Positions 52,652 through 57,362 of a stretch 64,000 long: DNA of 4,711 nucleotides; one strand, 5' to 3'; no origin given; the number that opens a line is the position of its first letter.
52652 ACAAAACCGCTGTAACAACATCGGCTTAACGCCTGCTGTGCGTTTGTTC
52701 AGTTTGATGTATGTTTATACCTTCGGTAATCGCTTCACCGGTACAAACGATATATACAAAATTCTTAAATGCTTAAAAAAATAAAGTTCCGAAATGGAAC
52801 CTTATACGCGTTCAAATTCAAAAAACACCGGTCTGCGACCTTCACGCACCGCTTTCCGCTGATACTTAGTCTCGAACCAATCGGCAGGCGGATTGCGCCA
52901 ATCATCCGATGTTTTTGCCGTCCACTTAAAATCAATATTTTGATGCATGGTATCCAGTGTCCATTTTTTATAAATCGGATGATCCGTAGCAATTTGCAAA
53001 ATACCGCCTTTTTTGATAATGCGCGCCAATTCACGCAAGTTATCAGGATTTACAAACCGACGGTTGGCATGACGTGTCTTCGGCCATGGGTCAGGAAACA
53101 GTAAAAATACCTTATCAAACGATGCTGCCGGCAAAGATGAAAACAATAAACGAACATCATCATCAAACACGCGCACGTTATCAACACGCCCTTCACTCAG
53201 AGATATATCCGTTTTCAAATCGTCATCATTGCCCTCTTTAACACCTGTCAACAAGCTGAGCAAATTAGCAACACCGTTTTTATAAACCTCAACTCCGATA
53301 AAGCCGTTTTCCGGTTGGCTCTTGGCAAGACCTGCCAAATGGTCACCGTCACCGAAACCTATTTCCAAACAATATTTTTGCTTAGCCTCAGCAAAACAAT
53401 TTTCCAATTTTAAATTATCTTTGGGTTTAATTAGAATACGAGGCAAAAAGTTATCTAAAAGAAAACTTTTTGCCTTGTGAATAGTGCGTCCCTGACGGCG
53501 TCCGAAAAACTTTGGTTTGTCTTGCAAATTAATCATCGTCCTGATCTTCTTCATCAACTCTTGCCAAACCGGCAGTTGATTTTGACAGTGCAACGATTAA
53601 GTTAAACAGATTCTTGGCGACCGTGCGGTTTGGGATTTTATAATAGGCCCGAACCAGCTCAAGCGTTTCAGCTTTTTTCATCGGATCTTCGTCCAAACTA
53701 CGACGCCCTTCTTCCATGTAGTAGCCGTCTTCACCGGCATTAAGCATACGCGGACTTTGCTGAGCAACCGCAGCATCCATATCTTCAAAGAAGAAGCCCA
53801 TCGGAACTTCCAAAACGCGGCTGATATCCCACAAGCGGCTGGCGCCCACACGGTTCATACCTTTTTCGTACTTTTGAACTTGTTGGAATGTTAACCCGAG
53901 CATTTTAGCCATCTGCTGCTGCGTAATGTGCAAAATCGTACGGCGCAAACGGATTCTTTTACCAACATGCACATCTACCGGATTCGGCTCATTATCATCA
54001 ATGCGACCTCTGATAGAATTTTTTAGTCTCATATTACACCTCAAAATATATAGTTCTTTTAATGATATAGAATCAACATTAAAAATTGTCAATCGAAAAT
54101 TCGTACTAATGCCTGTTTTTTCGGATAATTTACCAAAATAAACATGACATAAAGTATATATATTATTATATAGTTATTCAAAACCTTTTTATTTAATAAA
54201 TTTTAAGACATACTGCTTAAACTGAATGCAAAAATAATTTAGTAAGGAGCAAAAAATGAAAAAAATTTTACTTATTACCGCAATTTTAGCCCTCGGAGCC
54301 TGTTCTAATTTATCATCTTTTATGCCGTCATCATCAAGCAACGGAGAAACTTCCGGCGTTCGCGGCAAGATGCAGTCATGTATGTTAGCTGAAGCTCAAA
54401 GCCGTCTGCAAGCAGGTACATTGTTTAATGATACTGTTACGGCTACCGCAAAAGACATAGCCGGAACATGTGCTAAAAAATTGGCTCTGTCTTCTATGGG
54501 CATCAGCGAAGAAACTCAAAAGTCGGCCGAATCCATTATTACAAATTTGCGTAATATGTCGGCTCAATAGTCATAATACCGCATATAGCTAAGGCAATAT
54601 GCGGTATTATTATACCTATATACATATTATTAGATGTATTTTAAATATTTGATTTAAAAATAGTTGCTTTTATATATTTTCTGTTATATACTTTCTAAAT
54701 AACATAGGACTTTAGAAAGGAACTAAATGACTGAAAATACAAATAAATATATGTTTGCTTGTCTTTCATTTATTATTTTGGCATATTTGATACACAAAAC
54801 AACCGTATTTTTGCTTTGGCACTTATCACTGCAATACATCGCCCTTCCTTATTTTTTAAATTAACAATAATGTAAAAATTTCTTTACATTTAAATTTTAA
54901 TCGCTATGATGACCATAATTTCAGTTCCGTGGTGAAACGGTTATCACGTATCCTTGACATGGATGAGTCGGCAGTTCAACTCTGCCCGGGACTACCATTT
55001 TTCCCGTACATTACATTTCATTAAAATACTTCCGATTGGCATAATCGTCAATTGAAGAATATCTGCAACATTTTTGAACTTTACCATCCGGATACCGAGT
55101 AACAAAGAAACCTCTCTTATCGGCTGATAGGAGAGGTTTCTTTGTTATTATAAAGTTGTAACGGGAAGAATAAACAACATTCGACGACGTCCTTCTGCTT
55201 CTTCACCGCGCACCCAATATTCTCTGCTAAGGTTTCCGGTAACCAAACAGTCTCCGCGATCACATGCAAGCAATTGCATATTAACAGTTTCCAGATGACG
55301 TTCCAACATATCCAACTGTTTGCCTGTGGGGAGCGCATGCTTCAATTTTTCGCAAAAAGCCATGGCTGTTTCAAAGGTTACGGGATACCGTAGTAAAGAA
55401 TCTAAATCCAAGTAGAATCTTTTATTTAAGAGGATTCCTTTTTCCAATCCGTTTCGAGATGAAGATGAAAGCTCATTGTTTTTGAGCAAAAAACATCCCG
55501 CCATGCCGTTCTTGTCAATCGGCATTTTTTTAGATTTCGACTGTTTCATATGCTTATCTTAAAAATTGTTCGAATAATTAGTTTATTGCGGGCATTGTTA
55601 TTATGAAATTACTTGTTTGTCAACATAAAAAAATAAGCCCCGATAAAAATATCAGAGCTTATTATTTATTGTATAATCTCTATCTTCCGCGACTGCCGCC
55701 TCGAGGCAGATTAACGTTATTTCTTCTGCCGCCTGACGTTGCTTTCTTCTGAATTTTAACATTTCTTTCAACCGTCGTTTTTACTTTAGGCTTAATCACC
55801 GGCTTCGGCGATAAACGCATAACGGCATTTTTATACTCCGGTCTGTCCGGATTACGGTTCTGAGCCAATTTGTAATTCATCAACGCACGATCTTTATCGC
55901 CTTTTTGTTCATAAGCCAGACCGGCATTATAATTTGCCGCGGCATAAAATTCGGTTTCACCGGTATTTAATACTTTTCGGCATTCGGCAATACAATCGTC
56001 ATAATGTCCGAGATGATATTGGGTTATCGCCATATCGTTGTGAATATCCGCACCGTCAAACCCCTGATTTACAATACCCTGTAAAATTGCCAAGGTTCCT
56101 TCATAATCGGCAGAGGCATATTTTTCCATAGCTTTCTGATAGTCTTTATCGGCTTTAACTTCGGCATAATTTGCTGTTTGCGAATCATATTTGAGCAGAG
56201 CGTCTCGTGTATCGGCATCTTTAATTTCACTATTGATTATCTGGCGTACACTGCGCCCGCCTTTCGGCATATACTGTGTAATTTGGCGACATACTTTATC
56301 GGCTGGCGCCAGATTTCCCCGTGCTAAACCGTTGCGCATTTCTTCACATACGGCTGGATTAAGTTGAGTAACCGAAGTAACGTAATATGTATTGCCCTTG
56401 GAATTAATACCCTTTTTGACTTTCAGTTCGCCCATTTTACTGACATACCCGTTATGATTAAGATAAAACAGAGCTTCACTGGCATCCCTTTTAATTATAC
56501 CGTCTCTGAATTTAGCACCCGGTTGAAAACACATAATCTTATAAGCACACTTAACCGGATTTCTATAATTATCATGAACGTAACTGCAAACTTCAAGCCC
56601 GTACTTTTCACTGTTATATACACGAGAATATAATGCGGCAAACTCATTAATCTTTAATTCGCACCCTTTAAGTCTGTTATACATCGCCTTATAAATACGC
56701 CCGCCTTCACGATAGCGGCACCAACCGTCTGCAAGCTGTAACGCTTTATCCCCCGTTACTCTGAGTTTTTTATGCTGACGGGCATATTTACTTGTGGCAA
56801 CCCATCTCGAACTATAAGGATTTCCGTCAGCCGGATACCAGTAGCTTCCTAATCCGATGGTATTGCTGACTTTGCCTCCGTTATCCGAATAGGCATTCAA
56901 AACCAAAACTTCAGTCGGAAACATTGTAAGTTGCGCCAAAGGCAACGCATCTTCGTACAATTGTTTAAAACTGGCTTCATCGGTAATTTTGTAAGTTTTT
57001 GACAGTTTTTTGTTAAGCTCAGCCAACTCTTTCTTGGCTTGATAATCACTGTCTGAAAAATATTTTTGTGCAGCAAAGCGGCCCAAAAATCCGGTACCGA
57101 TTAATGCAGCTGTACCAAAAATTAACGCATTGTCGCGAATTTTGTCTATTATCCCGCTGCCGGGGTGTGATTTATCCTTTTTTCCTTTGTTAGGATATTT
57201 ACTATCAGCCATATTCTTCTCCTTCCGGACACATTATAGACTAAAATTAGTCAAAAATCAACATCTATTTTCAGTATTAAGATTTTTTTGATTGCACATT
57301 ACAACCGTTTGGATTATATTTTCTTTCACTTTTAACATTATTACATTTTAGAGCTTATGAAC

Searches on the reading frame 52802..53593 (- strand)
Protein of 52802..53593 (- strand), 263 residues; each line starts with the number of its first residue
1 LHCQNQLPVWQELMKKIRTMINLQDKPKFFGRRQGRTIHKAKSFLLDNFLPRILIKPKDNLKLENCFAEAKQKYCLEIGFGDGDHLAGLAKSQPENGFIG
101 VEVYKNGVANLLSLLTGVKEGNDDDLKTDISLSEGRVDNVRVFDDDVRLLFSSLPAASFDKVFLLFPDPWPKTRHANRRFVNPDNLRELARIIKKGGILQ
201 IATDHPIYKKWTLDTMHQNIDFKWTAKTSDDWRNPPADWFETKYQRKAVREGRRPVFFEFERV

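Call 62: search_protein_families(library=pfam, proteins=[window:52802-53593:-], max_evalue=0.001)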
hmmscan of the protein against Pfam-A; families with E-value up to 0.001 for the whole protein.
window:52802-53593:- (263 aa): 1 family
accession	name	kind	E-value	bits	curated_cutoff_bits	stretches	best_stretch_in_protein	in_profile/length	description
PF02390.23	Methyltransf_4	-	2.9e-40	138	24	1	72-253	2-168/173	Putative methyltransferase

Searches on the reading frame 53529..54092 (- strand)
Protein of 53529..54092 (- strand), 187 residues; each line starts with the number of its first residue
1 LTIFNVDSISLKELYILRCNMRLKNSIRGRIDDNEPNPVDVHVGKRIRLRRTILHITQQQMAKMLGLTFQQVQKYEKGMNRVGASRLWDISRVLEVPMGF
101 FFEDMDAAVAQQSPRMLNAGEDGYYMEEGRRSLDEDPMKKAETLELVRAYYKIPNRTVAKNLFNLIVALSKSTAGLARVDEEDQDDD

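Call 62: search_protein_families(library=pfam, proteins=[window:53529-54092:-], max_evalue=0.001)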
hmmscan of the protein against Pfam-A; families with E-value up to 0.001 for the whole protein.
window:53529-54092:- (187 aa): 2 families
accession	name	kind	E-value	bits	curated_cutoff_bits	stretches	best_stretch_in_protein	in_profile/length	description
PF01381.28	HTH_3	-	4.9e-11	42.9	23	1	47-100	1-54/55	Helix-turn-helix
PF13443.12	HTH_26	-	0.00078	20.1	22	0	55-99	10-55/63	Cro/C1-type HTH DNA-binding domain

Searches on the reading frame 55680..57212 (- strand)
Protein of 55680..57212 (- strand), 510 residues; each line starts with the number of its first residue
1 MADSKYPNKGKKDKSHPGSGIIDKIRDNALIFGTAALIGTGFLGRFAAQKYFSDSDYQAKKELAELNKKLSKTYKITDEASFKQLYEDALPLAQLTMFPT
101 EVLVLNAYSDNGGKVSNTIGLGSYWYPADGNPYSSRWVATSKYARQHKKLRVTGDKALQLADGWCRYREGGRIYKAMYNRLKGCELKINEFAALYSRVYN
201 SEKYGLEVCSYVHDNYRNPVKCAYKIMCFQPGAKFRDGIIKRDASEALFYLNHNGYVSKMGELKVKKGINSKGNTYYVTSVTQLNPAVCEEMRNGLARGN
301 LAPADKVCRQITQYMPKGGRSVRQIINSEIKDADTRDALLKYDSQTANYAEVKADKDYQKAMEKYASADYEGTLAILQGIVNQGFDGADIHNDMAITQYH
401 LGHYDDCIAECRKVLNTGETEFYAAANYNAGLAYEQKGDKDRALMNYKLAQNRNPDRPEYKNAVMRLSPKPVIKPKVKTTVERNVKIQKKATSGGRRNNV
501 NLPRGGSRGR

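Call 62: search_protein_families(library=pfam, proteins=[window:55680-57212:-], max_evalue=0.001)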
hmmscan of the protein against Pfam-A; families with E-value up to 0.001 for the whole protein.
window:55680-57212:- (510 aa): 2 families
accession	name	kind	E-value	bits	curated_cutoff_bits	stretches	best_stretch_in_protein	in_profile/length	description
PF07719.23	TPR_2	-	2.3e-05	24.6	27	0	388-415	1-28/34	Tetratricopeptide repeat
PF13181.12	TPR_8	-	0.00079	19.8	25.7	0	425-456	2-33/34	Tetratricopeptide repeat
